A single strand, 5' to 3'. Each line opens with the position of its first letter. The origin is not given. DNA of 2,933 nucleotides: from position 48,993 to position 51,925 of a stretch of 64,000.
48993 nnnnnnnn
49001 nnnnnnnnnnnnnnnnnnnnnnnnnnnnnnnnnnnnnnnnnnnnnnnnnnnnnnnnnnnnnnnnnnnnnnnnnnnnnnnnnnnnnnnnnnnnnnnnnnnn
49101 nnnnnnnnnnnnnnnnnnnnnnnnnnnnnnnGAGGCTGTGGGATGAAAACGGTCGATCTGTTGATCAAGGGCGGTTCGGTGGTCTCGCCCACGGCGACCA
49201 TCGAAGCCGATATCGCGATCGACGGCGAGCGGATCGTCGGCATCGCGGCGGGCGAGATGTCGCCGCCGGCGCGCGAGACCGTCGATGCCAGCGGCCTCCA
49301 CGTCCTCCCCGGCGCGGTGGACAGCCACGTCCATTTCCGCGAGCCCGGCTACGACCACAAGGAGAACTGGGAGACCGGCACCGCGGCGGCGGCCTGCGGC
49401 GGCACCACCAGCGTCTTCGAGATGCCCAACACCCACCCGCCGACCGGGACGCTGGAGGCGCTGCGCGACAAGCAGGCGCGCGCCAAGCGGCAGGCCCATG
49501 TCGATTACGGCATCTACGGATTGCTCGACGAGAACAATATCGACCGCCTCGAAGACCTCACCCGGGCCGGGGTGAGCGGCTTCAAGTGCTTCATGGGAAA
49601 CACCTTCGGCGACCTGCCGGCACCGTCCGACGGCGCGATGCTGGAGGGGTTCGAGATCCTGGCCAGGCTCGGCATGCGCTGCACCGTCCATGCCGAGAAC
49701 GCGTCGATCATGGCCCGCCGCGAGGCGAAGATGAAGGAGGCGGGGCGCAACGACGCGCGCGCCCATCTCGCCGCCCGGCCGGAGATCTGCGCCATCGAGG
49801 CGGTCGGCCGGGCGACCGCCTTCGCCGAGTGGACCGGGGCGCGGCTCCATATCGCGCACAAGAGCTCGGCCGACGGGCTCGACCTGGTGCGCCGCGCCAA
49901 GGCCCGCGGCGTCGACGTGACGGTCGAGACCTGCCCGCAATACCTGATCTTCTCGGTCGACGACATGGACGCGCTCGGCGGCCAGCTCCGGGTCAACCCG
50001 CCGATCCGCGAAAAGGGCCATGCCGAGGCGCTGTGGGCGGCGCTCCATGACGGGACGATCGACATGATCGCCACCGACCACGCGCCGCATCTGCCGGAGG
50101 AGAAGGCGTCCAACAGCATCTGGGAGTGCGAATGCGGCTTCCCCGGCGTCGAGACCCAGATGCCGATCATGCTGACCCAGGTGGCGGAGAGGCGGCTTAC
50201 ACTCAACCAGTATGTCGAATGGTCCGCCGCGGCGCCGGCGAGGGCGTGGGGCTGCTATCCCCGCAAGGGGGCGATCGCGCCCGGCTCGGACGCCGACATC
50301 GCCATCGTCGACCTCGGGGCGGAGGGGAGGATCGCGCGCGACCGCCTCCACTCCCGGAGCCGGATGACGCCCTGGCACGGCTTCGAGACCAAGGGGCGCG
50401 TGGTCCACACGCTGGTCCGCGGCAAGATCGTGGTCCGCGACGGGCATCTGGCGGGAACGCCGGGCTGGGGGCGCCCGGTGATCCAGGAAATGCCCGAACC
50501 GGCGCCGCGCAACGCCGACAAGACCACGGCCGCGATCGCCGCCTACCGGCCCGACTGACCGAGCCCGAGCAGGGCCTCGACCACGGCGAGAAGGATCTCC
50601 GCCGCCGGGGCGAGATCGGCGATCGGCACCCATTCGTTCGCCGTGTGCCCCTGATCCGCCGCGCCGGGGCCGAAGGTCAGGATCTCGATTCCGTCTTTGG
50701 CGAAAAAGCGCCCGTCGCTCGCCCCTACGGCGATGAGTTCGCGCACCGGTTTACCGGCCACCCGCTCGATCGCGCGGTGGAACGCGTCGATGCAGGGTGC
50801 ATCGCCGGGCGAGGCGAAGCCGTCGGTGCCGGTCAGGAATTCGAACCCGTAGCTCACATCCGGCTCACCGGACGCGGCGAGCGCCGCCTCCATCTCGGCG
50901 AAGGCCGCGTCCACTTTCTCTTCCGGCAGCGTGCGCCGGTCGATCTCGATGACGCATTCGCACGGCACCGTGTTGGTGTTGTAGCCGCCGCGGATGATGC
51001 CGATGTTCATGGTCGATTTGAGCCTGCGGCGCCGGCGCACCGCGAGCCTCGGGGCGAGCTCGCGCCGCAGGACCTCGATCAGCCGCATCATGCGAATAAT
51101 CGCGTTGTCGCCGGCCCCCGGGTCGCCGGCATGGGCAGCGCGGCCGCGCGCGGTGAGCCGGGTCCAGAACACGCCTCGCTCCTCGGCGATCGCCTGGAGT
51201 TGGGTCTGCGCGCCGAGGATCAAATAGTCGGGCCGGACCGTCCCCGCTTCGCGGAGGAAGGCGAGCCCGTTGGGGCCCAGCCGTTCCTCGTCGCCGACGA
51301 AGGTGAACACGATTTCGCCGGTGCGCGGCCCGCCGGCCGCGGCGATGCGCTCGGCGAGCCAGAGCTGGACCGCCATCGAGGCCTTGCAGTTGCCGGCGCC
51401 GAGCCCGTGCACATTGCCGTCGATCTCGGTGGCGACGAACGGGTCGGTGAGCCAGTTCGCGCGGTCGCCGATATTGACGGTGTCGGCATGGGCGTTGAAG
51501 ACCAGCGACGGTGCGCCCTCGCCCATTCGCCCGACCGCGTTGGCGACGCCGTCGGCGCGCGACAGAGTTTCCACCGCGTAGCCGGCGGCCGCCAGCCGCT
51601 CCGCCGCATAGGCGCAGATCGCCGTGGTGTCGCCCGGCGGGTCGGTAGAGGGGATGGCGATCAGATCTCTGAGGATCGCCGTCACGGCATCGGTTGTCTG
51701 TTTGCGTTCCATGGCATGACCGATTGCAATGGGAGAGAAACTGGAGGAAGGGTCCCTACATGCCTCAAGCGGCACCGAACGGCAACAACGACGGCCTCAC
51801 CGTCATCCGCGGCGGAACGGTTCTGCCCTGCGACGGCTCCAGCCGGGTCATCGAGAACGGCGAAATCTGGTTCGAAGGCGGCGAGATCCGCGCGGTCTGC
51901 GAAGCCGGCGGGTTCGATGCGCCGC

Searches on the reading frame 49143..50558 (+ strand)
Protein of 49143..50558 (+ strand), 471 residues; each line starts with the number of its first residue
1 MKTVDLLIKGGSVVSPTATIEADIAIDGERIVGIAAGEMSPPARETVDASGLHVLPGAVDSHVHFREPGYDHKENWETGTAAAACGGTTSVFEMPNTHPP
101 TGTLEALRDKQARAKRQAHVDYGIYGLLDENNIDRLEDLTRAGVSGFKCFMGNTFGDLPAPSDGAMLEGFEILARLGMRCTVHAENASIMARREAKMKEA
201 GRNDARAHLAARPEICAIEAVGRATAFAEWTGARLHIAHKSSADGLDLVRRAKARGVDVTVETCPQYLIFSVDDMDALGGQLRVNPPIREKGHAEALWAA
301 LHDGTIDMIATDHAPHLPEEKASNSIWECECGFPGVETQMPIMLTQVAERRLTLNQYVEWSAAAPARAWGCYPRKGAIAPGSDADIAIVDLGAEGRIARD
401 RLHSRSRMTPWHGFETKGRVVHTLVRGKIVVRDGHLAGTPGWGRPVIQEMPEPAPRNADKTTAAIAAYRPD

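Call 6: search_protein_families(library=pfam, proteins=[window:49143-50558:+])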
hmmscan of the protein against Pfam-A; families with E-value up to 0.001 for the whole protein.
window:49143-50558:+ (471 aa): 2 families
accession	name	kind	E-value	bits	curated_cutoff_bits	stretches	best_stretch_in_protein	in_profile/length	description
PF01979.26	Amidohydro_1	-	4.1e-29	102.3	25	1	54-430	2-345/345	Amidohydrolase family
PF07969.17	Amidohydro_3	-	2.7e-12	47.4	29.7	2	215-431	288-472/472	Amidohydrolase family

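Call 7: search_protein_families(library=ncbifam, proteins=[window:49143-50558:+])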
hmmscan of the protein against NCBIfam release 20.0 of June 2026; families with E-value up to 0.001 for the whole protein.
window:49143-50558:+ (471 aa): 61 families (the best 25 are shown)
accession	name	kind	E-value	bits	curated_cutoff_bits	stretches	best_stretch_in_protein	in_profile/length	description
NF004839.0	PRK06189.1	equivalog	1.3e-124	416.2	631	1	3-436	2-436/451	allantoinase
NF006559.0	PRK09060.1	equivalog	8.5e-120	400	482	1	2-446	3-436/444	dihydroorotase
TIGR03178.1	allantoinase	equivalog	1.5e-118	396.4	357.85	1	5-440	1-434/441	allantoinase AllB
NF002668.0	PRK02382.1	equivalog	8.8e-110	367.4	452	1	9-445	9-425/436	dihydroorotase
NF005751.0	PRK07575.1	equivalog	7.5e-107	357.5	529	1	5-437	4-426/440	dihydroorotase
TIGR02033.1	D-hydantoinase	equivalog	3.4e-103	346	393.25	1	6-445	1-451/454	dihydropyrimidinase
TIGR00857.1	pyrC_multi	subfamily_domain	9.3e-100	334.5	279.05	1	19-434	3-412/412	dihydroorotase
NF009941.0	PRK13404.1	subfamily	7.2e-98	328.3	647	1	2-458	2-471/478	dihydropyrimidinase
NF006688.0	PRK09236.1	equivalog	5e-92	309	535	1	5-437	3-432/444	dihydroorotase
NF058539.1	ergo_uti2_ErtD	equivalog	7.7e-91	305.2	650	1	5-446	3-445/449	hydantoin-5-propionate amidohydrolase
NF005960.0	PRK08044.1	equivalog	1.2e-88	297.8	688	1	4-431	3-433/453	allantoinase AllB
NF058538.1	ergo_util_ErtD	equivalog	3.7e-85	286.4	600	1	5-444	2-442/446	hydantoin-5-propionate amidohydrolase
NF006837.0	PRK09357.1-2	equivalog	6.5e-83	278.7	575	1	6-433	3-424/428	dihydroorotase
NF003271.0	PRK04250.1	equivalog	2.6e-72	243.7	405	1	5-440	3-397/407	dihydroorotase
NF006841.0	PRK09357.2-2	equivalog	6.9e-71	239.1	640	1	19-432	16-418/421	dihydroorotase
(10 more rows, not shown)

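Call 64: search_solved_structures(query=window:49143-50558:+, max_evalue=1e-40)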
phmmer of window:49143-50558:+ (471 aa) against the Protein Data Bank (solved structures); distinct sequences matched with E-value up to 1e-40: 56.
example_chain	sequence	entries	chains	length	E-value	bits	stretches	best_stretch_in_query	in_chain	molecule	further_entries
3hm7_A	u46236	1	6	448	7.6e-89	302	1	2-433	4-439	Allantoinase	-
1gkr_A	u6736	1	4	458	1.5e-83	284.6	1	5-447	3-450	NON-ATP DEPENDENT L-SELECTIVE HYDANTOINASE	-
8hfd_A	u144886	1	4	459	1.1e-78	268.5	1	4-431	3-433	Allantoinase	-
3e74_A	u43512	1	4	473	3.6e-78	266.9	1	4-431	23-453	Allantoinase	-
1gkp_A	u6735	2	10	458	1.9e-72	248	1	6-447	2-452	HYDANTOINASE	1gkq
1yny_A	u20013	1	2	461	7.4e-71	242.7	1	8-446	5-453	D-Hydantoinase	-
4kir_A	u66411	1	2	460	8.2e-71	242.6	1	8-446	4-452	D-hydantoinase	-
4kqn_A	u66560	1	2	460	9.9e-71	242.3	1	8-446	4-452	D-hydantoinase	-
3sfw_A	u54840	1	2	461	1.8e-67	231.6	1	8-446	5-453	Dihydropyrimidinase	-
4tqt_A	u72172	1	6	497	3.1e-66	227.5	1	6-455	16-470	D-hydantoinase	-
1nfg_A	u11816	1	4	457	5.3e-66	226.7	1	5-444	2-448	D-hydantoinase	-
4yiw_A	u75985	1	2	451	9.7e-65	222.6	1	5-430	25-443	Dihydroorotase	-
3mpg_A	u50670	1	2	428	1.3e-64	222.2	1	7-430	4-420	Dihydroorotase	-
1k1d_A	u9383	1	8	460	1.4e-64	222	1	7-444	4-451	D-hydantoinase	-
3dc8_A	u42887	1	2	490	1.5e-60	208.8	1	6-467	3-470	Dihydropyrimidinase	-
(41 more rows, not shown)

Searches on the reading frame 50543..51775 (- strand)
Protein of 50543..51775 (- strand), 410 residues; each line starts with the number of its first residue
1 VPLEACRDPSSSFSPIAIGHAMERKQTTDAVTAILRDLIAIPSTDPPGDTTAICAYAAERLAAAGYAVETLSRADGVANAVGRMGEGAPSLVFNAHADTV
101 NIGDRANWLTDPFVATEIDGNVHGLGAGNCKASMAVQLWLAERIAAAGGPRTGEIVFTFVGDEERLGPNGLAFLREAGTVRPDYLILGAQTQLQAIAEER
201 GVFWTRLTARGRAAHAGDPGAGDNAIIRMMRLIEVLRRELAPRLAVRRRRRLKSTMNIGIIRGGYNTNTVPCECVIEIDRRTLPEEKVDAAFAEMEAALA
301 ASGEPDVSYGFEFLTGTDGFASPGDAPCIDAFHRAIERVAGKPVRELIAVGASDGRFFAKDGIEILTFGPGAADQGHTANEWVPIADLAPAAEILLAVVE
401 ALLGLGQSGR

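Call 6: search_protein_families(library=pfam, proteins=[window:50543-51775:-])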
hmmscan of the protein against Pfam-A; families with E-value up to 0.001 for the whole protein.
window:50543-51775:- (410 aa): 3 families
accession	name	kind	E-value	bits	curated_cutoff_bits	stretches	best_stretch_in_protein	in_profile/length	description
PF01546.33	Peptidase_M20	-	7.7e-28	98.3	24.6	1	93-400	2-205/206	Peptidase family M20/M25/M40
PF07687.19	M20_dimer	-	6.7e-23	81.1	21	1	198-304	2-104/107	Peptidase dimerisation domain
PF04389.22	Peptidase_M28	-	4.6e-06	26.9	21.3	1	82-165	4-68/193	Peptidase family M28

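Call 7: search_protein_families(library=ncbifam, proteins=[window:50543-51775:-])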
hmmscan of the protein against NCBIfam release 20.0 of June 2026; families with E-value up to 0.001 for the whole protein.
window:50543-51775:- (410 aa): 49 families (the best 25 are shown)
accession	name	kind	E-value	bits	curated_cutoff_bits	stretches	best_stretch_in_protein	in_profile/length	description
TIGR01910.1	DapE-ArgE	subfamily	9.6e-69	232.4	217.6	1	33-390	2-369/373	ArgE/DapE family deacylase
NF006399.0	PRK08651.1-2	equivalog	7.2e-52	176.7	381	2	29-238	4-215/405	succinyl-diaminopimelate desuccinylase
NF006400.0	PRK08651.1-3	equivalog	1e-50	172.7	374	1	24-403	5-407/410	succinyl-diaminopimelate desuccinylase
NF009558.0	PRK13013.1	equivalog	1.9e-49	168.5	428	1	26-403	13-424/429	acetylornithine deacetylase/succinyl-diaminopimelate desuccinylase family protein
TIGR01892.1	AcOrn-deacetyl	equivalog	3.4e-46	157.9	297.7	1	33-399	1-365/365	acetylornithine deacetylase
NF009555.0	PRK13004.1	equivalog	2.4e-44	151.8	321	1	22-298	8-278/399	YgeY family selenium metabolism-linked hydrolase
NF006365.0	PRK08588.1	subfamily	2.2e-42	145.8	289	1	29-395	7-373/383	succinyl-diaminopimelate desuccinylase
NF005710.0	PRK07522.1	subfamily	5.1e-42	144.4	412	1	26-401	5-387/391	acetylornithine deacetylase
NF003474.0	PRK05111.1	equivalog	3e-39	135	460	1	31-400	8-378/383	acetylornithine deacetylase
NF009557.0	PRK13009.1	equivalog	3.6e-39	135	284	1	31-403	5-375/377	succinyl-diaminopimelate desuccinylase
NF006398.0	PRK08651.1-1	equivalog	1.7e-38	132.6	439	1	27-398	10-395/403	succinyl-diaminopimelate desuccinylase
NF005306.0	PRK06837.1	subfamily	7e-37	127.2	376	1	86-389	95-408/427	ArgE/DapE family deacylase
TIGR01246.1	dapE_proteo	equivalog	3.4e-35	121.7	361.8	1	32-398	2-366/370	succinyl-diaminopimelate desuccinylase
TIGR03526.1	selenium_YgeY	hypoth_equivalog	8.4e-35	120.4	321.5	1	27-298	11-276/395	YgeY family selenium metabolism-linked hydrolase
NF005913.0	PRK07906.1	subfamily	1e-31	110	382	2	22-239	8-243/442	hypothetical protein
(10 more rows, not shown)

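Call 65: search_solved_structures(query=window:50543-51712:-, max_evalue=1e-25)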
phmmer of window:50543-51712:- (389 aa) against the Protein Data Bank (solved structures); distinct sequences matched with E-value up to 1e-25: 4.
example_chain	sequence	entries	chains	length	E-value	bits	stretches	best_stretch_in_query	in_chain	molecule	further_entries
7lgp_A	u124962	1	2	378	2.7e-29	105.4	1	12-381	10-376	Succinyl-diaminopimelate desuccinylase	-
5vo3_A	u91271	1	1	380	4.8e-27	98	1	8-376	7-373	Succinyl-diaminopimelate desuccinylase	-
3ic1_A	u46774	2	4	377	5.5e-27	97.8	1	9-376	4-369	Succinyl-diaminopimelate desuccinylase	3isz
7uoi_A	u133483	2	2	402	1.8e-26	96.1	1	11-367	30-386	succinyl-diaminopimelate desuccinylase | Probable succinyl-diaminopimelate desuccinylase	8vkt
